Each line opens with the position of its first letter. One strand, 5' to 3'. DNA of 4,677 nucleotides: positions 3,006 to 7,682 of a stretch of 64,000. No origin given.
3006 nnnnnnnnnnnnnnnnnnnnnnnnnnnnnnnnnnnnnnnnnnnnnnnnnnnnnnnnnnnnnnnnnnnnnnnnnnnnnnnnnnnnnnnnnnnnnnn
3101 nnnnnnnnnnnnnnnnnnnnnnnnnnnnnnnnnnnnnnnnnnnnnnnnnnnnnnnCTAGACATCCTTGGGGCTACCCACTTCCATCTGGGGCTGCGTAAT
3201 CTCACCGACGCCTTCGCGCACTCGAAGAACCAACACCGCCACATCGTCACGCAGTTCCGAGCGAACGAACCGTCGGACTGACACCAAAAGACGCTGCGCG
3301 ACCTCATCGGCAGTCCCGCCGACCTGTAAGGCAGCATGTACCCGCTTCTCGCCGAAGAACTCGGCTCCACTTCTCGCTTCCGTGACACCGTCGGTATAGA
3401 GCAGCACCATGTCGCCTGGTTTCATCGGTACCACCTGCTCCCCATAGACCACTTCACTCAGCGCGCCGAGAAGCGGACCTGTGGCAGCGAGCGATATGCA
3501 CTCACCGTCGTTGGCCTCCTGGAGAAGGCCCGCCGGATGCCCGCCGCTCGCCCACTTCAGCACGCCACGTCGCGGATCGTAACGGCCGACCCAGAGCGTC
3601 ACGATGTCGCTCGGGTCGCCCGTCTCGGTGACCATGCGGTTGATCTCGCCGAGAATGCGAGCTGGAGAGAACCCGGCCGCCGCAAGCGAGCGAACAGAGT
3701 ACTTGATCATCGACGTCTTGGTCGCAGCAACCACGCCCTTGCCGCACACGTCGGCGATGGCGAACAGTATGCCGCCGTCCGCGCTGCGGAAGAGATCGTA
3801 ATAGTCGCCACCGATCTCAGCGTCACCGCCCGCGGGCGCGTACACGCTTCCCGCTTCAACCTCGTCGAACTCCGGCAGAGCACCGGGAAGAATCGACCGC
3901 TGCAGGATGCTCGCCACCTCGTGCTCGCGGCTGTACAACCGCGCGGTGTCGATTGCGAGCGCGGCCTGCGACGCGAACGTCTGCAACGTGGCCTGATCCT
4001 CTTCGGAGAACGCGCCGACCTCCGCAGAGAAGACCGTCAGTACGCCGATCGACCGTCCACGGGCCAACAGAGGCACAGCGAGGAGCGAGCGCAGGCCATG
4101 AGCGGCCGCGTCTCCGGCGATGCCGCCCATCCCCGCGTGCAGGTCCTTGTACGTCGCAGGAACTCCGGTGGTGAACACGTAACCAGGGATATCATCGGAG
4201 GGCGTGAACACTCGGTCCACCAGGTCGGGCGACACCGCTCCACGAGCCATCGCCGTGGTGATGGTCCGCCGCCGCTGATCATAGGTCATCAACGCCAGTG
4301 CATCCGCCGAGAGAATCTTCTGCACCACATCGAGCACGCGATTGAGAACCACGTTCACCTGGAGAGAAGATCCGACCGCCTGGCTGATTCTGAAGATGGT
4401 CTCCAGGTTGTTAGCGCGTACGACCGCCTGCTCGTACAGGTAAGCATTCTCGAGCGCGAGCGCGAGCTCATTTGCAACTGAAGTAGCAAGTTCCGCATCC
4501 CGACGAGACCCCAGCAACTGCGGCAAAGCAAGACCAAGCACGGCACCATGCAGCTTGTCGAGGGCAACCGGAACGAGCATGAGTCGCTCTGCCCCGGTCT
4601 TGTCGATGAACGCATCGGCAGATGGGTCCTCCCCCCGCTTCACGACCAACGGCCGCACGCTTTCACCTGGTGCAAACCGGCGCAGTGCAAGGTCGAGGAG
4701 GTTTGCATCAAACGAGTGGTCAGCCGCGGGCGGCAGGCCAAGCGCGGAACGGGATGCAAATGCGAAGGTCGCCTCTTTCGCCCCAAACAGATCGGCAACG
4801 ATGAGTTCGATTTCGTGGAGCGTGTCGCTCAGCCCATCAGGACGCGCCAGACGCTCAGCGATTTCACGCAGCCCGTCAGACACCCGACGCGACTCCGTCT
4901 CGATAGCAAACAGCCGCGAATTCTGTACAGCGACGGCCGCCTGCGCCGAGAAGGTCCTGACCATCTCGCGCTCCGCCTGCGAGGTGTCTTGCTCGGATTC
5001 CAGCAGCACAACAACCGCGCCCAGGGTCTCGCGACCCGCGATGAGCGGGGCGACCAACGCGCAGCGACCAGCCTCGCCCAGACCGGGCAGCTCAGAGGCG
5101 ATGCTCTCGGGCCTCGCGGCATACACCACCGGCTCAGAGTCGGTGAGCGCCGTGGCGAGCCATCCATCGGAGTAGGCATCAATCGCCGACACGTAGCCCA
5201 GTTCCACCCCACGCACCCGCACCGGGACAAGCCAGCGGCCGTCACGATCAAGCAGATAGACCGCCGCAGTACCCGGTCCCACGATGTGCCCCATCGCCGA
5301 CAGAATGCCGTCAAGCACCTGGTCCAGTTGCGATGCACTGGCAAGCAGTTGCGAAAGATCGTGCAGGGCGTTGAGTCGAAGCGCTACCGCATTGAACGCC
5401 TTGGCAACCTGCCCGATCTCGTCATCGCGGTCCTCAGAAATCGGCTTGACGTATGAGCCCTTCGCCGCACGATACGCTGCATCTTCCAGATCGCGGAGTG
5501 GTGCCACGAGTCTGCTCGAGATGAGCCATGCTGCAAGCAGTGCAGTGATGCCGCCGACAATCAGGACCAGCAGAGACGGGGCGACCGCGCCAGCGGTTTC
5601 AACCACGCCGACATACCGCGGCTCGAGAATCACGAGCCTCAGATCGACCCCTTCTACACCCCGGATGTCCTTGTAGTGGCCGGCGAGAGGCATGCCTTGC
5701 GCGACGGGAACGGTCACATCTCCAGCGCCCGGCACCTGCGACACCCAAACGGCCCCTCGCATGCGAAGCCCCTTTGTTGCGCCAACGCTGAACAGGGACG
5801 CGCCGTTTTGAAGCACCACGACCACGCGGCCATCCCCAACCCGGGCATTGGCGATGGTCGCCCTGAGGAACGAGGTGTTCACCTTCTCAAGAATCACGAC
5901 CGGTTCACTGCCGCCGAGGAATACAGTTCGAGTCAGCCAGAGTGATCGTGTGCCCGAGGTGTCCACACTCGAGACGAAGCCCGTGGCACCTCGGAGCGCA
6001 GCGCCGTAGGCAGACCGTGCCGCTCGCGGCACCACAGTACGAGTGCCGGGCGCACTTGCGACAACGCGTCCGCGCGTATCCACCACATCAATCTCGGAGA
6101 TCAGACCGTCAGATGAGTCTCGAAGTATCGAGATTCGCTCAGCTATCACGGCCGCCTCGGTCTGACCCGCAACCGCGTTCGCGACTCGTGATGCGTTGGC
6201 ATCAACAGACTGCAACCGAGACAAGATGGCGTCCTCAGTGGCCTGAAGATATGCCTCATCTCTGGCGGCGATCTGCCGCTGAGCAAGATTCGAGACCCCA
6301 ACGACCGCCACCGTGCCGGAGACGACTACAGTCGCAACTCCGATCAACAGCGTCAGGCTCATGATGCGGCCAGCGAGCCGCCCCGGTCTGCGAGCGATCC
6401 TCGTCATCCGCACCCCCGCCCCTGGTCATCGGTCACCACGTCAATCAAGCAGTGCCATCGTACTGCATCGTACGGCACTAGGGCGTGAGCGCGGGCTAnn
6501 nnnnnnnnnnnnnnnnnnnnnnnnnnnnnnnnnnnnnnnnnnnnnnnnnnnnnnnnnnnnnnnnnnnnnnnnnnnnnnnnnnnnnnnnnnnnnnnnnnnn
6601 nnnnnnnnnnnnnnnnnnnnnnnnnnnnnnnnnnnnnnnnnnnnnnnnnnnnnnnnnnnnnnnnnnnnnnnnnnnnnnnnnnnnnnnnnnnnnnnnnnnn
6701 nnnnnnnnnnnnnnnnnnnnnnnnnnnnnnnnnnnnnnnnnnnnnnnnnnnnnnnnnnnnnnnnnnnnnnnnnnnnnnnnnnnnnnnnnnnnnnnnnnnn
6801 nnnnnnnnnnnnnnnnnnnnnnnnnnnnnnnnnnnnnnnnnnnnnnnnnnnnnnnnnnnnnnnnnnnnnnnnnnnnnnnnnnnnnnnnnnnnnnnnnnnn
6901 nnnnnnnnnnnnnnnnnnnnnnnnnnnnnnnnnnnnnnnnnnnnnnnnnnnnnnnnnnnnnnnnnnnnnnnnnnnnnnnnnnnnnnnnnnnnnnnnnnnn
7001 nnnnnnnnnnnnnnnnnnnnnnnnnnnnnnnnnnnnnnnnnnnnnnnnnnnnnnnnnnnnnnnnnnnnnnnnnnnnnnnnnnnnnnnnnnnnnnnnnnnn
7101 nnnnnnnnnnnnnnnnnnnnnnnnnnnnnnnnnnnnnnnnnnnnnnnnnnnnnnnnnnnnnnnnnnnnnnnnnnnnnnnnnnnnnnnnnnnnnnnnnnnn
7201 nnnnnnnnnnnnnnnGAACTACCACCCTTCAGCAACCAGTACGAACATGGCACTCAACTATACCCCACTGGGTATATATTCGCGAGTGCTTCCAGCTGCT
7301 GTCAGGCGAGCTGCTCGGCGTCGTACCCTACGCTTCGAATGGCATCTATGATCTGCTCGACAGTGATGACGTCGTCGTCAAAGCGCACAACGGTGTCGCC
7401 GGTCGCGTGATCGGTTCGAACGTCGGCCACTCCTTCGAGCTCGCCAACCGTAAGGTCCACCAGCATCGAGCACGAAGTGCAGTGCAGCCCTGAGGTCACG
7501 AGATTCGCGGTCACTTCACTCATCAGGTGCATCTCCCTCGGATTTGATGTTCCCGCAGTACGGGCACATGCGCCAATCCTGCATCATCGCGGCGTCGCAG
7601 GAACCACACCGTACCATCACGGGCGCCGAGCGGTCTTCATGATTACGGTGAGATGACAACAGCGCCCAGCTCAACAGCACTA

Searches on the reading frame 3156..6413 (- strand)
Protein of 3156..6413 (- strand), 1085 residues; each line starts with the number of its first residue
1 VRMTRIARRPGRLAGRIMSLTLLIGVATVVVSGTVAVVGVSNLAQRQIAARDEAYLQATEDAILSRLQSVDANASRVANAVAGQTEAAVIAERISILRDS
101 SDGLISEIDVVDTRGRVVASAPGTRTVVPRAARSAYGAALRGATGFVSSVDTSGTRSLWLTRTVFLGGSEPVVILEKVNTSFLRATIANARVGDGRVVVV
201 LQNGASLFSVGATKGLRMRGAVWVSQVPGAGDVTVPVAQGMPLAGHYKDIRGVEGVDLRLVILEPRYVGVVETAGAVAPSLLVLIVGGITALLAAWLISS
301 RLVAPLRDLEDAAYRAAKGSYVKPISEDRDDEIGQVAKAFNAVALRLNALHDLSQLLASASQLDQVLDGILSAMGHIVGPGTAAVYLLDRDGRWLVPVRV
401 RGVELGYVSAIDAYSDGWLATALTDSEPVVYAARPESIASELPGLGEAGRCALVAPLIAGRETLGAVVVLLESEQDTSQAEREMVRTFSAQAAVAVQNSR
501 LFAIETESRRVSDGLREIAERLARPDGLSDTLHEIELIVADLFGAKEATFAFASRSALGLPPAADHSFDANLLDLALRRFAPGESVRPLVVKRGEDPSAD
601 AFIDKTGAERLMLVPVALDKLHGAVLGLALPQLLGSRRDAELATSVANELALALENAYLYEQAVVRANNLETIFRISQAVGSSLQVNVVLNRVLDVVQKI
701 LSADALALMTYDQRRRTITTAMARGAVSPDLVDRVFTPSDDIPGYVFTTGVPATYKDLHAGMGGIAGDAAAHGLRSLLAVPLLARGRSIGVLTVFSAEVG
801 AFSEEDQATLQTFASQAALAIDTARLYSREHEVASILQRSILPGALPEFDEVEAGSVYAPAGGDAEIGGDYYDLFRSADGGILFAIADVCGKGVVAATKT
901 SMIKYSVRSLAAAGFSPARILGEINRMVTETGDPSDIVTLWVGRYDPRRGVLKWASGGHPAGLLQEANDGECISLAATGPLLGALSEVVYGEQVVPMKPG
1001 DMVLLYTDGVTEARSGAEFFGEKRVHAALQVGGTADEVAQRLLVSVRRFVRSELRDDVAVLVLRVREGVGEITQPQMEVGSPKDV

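Call 35: search_protein_families(library=pfam, proteins=[window:3156-6413:-], max_evalue=0.00001)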
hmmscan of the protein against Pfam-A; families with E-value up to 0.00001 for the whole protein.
window:3156-6413:- (1085 aa): 5 families
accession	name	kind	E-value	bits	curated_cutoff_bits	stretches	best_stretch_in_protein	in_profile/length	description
PF07228.17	SpoIIE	-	9.6e-48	163.1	25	1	879-1066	2-192/192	Stage II sporulation protein E (SpoIIE)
PF13185.12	GAF_2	-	1.1e-32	113.5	28.6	2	686-822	4-136/136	GAF domain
PF13492.12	GAF_3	-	2e-28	99.8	27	2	689-822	5-128/129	GAF domain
PF01590.32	GAF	-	3.7e-25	89.4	22.4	2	688-821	4-133/133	GAF domain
PF00672.30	HAMP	-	7.7e-11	42.6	25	1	297-348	1-52/53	HAMP domain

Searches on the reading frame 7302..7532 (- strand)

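Call 35: search_protein_families(library=pfam, proteins=[window:7302-7532:-], max_evalue=0.00001)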
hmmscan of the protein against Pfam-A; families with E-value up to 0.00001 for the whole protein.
window:7302-7532:- (76 aa): 1 family
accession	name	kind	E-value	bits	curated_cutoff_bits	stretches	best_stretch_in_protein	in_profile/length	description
PF00403.32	HMA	-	1.7e-12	47.9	24.8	1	14-71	5-62/62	Heavy-metal-associated domain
